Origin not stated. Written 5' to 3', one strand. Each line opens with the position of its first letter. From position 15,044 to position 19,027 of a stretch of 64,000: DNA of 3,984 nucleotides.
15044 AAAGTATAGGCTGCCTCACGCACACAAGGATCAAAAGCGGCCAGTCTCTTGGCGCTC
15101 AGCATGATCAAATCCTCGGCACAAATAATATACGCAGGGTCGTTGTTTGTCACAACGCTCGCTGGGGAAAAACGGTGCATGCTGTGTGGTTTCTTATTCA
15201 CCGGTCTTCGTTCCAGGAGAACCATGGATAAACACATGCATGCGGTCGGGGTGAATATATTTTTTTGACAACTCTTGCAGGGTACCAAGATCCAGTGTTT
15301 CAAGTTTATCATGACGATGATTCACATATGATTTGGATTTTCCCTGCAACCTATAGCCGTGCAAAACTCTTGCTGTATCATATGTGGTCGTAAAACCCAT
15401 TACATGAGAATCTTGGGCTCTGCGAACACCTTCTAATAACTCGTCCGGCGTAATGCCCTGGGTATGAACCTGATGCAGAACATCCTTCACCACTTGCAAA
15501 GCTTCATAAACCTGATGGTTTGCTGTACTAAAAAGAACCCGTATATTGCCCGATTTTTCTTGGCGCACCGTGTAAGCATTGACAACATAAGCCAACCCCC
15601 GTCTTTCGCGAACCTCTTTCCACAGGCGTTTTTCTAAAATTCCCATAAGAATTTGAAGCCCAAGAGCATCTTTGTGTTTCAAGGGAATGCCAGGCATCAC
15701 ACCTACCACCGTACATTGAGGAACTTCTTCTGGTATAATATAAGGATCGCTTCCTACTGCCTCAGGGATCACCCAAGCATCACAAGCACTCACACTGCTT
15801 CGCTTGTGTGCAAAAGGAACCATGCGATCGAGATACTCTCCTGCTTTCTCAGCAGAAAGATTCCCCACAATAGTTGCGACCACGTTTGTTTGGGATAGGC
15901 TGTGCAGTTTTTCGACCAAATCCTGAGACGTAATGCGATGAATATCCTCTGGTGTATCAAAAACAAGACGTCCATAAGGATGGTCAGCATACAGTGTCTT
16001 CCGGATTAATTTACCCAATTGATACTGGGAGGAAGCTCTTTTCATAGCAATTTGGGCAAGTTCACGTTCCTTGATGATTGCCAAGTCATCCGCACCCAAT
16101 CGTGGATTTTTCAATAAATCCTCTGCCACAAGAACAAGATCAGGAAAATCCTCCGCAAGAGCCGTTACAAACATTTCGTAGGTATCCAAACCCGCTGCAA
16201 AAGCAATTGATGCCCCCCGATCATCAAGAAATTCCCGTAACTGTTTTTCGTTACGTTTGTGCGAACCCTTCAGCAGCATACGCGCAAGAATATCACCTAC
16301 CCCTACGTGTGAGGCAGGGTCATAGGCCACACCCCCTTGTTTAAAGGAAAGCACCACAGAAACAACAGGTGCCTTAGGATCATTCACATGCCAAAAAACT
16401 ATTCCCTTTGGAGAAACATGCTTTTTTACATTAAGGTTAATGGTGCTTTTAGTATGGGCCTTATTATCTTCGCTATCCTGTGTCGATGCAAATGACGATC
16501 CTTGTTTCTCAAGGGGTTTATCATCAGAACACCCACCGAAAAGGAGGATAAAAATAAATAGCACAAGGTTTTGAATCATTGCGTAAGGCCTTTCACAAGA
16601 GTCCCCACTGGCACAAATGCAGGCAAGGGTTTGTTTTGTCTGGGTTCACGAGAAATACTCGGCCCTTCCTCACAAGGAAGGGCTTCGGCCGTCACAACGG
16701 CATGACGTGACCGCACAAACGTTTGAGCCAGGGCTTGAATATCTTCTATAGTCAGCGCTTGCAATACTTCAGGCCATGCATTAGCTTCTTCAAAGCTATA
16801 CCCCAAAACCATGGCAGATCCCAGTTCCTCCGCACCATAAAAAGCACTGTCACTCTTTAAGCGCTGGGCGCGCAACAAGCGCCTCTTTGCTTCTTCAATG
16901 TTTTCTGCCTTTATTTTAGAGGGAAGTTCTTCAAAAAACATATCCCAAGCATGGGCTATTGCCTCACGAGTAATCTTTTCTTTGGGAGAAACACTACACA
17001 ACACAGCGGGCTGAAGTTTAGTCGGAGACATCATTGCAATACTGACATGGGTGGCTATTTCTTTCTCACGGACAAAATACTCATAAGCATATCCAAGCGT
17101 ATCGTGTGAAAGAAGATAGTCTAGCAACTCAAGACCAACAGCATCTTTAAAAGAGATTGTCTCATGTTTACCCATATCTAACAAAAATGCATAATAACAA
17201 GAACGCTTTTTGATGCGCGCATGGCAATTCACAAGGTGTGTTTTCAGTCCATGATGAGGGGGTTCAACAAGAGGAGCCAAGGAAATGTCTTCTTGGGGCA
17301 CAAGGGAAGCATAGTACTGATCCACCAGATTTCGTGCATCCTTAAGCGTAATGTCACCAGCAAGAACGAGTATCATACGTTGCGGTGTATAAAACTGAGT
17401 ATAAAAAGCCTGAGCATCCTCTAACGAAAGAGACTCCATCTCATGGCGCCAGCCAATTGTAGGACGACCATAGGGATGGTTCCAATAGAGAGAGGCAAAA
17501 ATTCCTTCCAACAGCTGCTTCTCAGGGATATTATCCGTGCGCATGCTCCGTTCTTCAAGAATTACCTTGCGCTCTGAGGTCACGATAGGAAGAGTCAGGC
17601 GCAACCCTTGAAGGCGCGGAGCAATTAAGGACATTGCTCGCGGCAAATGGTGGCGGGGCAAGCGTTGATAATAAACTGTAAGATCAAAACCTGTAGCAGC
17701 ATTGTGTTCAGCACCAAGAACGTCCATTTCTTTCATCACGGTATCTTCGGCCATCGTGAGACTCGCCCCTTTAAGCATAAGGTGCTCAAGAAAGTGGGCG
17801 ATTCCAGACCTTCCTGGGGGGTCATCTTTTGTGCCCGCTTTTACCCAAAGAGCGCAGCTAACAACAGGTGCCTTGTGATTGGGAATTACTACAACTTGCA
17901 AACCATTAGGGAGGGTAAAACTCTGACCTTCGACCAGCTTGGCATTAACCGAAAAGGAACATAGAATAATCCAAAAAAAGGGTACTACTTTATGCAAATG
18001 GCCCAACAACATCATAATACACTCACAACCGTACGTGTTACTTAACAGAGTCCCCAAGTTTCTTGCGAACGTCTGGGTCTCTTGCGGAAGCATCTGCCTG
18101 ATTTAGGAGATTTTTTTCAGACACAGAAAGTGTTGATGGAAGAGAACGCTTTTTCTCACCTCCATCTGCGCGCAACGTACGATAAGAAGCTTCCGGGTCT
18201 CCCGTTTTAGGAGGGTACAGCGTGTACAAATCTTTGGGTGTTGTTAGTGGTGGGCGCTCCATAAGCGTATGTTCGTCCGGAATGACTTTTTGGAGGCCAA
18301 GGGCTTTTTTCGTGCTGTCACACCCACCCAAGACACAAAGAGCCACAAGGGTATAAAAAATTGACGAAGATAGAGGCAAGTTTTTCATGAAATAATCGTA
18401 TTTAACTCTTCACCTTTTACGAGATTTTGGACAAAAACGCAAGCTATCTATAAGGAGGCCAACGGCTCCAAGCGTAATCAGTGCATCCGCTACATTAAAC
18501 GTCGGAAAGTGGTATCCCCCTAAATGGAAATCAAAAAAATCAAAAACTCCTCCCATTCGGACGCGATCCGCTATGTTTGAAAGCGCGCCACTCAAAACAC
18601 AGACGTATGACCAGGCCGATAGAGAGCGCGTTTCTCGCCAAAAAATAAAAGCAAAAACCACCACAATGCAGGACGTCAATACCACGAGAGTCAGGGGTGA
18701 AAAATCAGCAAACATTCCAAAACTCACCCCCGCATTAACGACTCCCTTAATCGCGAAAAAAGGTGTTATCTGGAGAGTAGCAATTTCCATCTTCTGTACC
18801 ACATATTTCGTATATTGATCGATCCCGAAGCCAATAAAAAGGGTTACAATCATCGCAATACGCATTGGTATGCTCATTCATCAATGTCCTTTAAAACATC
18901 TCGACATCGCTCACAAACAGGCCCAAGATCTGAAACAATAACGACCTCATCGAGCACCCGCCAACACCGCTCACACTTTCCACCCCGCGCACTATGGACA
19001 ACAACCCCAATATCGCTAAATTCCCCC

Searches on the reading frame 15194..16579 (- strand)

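Call 8: search_protein_families(library=pfam, proteins=[window:15194-16579:-], max_evalue=0.001)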
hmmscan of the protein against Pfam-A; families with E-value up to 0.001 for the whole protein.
window:15194-16579:- (461 aa): 2 families
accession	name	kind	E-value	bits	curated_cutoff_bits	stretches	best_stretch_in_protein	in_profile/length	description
PF05193.26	Peptidase_M16_C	-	6.9e-19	68.8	23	1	228-383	15-176/181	Peptidase M16 inactive domain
PF00675.25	Peptidase_M16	-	1.1e-10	42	22.3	1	65-207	5-146/149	Insulinase (Peptidase family M16)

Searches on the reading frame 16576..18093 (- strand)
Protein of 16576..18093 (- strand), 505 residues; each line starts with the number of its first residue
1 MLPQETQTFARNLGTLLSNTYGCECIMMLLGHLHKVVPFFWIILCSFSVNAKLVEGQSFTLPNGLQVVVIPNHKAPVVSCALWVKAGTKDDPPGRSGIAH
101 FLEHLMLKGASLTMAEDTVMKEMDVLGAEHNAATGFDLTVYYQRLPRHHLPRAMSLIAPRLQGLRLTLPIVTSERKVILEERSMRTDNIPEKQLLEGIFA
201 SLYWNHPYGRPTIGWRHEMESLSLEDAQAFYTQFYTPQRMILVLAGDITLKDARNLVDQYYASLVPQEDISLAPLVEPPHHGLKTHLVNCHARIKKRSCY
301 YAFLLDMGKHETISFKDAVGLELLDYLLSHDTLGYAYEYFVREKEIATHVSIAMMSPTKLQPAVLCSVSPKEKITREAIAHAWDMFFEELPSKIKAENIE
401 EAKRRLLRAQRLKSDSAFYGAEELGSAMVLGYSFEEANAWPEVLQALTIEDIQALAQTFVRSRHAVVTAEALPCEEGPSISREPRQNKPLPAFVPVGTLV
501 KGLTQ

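Call 8: search_protein_families(library=pfam, proteins=[window:16576-18093:-], max_evalue=0.001)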
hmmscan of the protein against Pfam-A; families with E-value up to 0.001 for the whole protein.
window:16576-18093:- (505 aa): 2 families
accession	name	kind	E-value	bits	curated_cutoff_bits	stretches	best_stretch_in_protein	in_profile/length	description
PF00675.25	Peptidase_M16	-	1.8e-22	80.2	22.3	1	67-213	2-146/149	Insulinase (Peptidase family M16)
PF05193.26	Peptidase_M16_C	-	2.1e-14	54.2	23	1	221-406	1-181/181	Peptidase M16 inactive domain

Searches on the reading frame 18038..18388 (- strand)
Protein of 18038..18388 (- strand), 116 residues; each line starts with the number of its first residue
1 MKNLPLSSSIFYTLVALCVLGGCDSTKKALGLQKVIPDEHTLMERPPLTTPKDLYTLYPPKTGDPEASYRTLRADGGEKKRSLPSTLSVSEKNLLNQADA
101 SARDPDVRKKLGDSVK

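Call 8: search_protein_families(library=pfam, proteins=[window:18038-18388:-], max_evalue=0.001)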
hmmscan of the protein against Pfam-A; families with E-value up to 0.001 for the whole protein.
window:18038-18388:- (116 aa): 1 family
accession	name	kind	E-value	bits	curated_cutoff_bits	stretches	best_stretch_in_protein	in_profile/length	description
PF11233.13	DUF3035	-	1.2e-10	42.2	23.2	1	27-111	1-91/141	Protein of unknown function (DUF3035)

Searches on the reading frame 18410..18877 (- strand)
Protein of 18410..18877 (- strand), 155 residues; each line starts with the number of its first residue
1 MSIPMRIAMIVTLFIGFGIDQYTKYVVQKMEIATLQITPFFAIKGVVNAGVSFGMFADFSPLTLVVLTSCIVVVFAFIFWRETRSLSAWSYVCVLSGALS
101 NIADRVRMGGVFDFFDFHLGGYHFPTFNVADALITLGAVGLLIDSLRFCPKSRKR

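Call 8: search_protein_families(library=pfam, proteins=[window:18410-18877:-], max_evalue=0.001)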
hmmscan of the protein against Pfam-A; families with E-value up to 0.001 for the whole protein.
window:18410-18877:- (155 aa): 1 family
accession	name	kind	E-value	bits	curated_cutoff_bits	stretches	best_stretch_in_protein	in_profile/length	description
PF01252.23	Peptidase_A8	-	1.9e-32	112.9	25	1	14-146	3-141/142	Signal peptidase (SPase) II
